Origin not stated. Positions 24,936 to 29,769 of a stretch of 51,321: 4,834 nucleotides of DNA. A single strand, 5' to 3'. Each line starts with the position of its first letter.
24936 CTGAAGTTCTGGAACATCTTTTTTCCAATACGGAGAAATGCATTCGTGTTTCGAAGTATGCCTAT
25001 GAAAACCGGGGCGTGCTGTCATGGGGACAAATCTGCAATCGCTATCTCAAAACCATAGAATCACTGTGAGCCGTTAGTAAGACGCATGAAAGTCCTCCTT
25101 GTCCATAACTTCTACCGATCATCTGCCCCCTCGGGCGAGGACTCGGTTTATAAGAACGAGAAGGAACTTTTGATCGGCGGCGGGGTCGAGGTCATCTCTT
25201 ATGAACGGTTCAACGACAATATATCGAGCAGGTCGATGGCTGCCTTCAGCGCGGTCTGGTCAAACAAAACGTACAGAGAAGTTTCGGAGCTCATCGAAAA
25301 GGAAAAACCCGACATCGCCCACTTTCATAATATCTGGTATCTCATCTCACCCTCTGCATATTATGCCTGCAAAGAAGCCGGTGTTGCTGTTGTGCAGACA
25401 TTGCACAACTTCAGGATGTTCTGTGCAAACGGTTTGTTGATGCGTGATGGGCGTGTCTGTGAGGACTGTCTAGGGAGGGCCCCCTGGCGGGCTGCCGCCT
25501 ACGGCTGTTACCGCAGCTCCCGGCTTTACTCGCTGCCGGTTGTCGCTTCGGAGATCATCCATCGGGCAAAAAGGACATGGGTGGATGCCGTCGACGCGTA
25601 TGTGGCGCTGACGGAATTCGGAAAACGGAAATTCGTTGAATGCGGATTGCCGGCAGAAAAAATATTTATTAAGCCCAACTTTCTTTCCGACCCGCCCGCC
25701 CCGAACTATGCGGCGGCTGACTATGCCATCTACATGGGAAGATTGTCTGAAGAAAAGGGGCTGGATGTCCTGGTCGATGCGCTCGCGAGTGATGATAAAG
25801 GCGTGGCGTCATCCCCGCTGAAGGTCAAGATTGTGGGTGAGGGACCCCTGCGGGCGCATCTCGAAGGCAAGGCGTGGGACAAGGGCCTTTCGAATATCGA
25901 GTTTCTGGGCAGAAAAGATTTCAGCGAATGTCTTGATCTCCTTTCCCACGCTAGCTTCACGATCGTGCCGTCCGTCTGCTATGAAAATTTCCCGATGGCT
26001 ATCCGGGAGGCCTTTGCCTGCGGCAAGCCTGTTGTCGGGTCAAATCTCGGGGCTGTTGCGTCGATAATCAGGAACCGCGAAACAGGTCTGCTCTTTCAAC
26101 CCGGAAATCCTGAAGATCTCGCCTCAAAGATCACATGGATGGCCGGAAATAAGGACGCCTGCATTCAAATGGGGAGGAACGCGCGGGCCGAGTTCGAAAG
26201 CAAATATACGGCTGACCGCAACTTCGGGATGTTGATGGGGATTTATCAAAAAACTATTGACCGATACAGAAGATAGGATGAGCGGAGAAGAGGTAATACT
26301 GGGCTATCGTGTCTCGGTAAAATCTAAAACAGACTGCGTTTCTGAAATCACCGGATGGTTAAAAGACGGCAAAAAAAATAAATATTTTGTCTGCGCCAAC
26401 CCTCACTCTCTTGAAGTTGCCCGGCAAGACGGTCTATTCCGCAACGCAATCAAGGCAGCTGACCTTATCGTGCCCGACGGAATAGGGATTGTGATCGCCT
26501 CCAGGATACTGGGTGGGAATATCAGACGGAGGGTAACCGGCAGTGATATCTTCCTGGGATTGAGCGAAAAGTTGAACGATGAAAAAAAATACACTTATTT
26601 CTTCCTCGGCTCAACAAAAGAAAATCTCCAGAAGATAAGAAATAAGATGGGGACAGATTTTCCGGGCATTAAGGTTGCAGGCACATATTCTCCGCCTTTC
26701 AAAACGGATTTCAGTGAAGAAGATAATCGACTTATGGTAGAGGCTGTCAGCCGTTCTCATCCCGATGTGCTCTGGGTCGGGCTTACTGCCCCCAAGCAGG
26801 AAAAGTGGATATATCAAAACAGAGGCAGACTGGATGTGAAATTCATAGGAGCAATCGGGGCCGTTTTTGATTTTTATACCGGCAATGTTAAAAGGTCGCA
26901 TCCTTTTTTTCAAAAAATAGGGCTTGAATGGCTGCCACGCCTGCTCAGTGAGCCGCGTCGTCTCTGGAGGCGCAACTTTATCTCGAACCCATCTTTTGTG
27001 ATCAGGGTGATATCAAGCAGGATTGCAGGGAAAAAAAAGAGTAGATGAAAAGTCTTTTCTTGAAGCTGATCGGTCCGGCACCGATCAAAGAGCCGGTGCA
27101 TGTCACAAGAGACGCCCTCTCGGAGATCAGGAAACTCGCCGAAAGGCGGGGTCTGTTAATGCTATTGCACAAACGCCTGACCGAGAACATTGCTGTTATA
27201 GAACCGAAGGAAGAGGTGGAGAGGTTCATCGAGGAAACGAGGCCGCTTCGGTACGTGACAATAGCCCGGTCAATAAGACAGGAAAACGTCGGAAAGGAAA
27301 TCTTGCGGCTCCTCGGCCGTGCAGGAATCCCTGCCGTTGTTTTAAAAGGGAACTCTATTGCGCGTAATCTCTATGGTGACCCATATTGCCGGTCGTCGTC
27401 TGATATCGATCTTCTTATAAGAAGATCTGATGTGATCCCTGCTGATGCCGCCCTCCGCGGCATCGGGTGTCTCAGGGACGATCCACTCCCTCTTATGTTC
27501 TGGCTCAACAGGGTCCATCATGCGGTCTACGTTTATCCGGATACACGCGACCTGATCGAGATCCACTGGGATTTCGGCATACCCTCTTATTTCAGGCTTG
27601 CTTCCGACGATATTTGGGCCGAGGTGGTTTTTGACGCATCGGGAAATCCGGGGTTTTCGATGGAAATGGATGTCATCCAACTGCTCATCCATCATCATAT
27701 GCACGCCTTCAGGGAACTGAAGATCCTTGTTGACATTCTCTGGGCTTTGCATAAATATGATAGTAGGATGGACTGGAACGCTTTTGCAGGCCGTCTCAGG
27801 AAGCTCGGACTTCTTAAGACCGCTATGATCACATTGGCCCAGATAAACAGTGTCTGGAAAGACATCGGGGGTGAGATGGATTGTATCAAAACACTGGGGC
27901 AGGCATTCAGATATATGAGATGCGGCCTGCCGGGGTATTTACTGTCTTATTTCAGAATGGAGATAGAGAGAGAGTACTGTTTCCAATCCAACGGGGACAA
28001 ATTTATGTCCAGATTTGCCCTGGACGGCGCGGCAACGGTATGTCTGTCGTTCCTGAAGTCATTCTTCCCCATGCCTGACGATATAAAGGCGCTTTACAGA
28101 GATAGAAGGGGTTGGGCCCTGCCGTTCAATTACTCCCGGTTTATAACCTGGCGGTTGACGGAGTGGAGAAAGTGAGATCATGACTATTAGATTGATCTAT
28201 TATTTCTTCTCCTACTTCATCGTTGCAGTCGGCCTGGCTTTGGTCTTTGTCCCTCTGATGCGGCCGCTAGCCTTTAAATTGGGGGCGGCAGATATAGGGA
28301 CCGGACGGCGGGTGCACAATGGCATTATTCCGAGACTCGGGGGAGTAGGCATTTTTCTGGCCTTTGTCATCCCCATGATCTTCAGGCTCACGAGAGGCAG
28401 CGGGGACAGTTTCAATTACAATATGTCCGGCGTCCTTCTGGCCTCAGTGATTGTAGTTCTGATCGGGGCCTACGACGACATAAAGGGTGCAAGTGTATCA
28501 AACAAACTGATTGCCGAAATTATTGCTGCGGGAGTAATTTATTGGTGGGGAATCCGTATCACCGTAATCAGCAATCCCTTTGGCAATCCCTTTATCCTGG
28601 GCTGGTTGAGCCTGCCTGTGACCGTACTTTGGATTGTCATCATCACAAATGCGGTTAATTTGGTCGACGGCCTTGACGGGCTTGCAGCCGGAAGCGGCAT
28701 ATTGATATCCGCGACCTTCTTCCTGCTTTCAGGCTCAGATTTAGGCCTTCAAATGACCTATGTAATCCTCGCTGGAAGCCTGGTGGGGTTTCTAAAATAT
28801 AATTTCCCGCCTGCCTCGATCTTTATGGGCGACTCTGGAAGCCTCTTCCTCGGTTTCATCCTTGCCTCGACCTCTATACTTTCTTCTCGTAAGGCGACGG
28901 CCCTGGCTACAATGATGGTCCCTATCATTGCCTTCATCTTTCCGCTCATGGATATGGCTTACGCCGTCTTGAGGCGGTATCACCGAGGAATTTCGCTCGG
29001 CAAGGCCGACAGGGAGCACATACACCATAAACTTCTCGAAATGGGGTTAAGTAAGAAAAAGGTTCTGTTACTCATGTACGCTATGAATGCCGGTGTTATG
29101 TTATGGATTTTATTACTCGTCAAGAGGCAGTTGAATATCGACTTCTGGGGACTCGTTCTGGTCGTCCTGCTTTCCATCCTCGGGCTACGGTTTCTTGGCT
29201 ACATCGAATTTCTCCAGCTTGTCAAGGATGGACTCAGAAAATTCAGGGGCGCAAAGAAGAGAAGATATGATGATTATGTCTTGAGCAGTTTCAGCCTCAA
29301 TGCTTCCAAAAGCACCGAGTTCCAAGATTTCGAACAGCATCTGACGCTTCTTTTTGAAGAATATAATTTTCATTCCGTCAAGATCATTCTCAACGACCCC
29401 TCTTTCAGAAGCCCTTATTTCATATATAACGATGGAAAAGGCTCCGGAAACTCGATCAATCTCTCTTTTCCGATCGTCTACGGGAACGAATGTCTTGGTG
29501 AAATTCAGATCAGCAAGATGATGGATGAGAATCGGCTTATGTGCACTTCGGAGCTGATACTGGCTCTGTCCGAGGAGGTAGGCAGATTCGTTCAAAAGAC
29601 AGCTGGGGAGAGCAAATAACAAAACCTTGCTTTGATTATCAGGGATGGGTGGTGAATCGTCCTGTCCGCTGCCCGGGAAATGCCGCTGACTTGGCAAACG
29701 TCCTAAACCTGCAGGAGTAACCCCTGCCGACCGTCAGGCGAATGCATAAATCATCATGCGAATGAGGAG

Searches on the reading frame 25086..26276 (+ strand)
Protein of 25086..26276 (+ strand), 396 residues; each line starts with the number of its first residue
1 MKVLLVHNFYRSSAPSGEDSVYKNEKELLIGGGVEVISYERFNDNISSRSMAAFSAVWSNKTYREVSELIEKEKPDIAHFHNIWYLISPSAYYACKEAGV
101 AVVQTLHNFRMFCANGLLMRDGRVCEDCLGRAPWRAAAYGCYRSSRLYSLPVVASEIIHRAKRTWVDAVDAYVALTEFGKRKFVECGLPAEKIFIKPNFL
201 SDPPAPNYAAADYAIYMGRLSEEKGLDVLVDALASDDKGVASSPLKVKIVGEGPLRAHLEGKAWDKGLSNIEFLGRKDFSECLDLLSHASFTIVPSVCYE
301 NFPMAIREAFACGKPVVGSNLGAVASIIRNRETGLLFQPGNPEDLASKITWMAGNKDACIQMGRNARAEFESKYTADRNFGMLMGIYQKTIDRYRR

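Call 10: search_protein_families(library=pfam, proteins=[window:25086-26276:+], max_evalue=0.01)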
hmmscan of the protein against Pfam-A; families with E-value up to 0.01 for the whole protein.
window:25086-26276:+ (396 aa): 5 families
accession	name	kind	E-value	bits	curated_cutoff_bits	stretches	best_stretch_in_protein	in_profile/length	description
PF00534.26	Glycos_transf_1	-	3.5e-31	108.5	26.4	1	213-368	17-171/172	Glycosyl transferases group 1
PF13692.12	Glyco_trans_1_4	-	1.5e-28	100.3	27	1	214-352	4-139/142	Glycosyl transferases group 1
PF13439.12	Glyco_transf_4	-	7.2e-09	36.3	28.5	1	58-199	56-165/170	Glycosyltransferase Family 4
PF13524.12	Glyco_trans_1_2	-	3.5e-07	30.7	25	1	246-379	16-138/144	Glycosyl transferase-like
PF13579.12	Glyco_trans_4_4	-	1.1e-06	29.5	29.7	1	62-198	59-157/158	Glycosyl transferase 4-like domain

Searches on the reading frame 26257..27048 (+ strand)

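Call 7: search_protein_families(library=pfam, proteins=[window:26257-27048:+], max_evalue=0.001)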
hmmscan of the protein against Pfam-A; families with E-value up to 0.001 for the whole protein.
window:26257-27048:+ (263 aa): 1 family
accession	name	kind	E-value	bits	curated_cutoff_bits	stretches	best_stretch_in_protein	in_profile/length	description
PF03808.19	Glyco_tran_WecG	-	4.5e-56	189.7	27.4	1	68-239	1-167/168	Glycosyl transferase WecG/TagA/CpsF family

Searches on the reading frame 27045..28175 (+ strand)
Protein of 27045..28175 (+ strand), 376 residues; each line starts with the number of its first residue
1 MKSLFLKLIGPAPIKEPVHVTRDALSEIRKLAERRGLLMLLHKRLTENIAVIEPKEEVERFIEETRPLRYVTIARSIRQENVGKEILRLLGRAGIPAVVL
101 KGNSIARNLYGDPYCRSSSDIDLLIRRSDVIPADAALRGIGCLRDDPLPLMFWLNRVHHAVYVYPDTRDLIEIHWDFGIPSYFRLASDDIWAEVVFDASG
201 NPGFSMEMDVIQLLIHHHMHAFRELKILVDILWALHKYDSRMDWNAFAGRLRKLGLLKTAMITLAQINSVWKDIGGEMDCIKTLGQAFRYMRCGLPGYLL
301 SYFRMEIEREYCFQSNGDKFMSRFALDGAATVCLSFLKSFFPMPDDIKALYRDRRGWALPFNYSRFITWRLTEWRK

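Call 7: search_protein_families(library=pfam, proteins=[window:27045-28175:+], max_evalue=0.001)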
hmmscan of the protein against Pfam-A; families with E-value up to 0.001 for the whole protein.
window:27045-28175:+ (376 aa): 1 family
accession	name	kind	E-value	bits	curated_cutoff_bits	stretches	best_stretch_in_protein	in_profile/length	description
PF14907.12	NTP_transf_5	-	4.2e-36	125.2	31.2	1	27-268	7-245/249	Uncharacterised nucleotidyltransferase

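Call 60: search_protein_families(library=ncbifam, proteins=[window:27045-28175:+], max_evalue=0.00001)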
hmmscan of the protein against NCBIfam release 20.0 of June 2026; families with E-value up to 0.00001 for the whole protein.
window:27045-28175:+ (376 aa): 0 families

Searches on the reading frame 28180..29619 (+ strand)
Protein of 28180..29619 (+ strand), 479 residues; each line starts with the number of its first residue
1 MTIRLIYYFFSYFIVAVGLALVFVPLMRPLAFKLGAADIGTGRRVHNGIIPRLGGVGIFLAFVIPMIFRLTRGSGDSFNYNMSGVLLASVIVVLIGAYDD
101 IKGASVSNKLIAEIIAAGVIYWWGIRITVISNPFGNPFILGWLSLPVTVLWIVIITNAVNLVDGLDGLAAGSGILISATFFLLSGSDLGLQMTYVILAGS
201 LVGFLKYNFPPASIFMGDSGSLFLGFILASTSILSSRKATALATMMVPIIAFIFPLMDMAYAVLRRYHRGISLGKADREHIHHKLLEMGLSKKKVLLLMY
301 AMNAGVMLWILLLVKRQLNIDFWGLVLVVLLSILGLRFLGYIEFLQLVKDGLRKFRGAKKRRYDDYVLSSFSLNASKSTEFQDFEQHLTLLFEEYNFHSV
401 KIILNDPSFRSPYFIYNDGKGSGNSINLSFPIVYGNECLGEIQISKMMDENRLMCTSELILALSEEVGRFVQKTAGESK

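Call 7: search_protein_families(library=pfam, proteins=[window:28180-29619:+], max_evalue=0.001)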
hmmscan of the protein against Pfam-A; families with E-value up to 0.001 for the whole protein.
window:28180-29619:+ (479 aa): 1 family
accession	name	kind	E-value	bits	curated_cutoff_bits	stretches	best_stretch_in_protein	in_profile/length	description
PF00953.26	Glycos_transf_4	-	1.9e-38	132.4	27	1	84-235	3-159/160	Glycosyl transferase family 4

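Call 43: search_protein_families(library=ncbifam, proteins=[window:28180-29619:+], max_evalue=0.0001)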
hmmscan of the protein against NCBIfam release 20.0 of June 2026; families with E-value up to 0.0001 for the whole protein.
window:28180-29619:+ (479 aa): 3 families
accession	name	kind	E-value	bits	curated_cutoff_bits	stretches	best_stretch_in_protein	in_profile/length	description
TIGR02380.1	ECA_wecA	exception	6.4e-36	124.2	326.05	1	13-323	4-316/346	UDP-N-acetylglucosamine--undecaprenyl-phosphate N-acetylglucosaminephosphotransferase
NF053644.1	MraY_archaea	equivalog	5.3e-25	88.4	450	1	107-304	151-333/340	pseudomurein biosynthesis MraY family phospho-N-acetylmuramoyl-pentapeptide-transferase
TIGR00445.1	mraY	equivalog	6.8e-21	75.1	192.05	1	24-313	9-315/321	phospho-N-acetylmuramoyl-pentapeptide-transferase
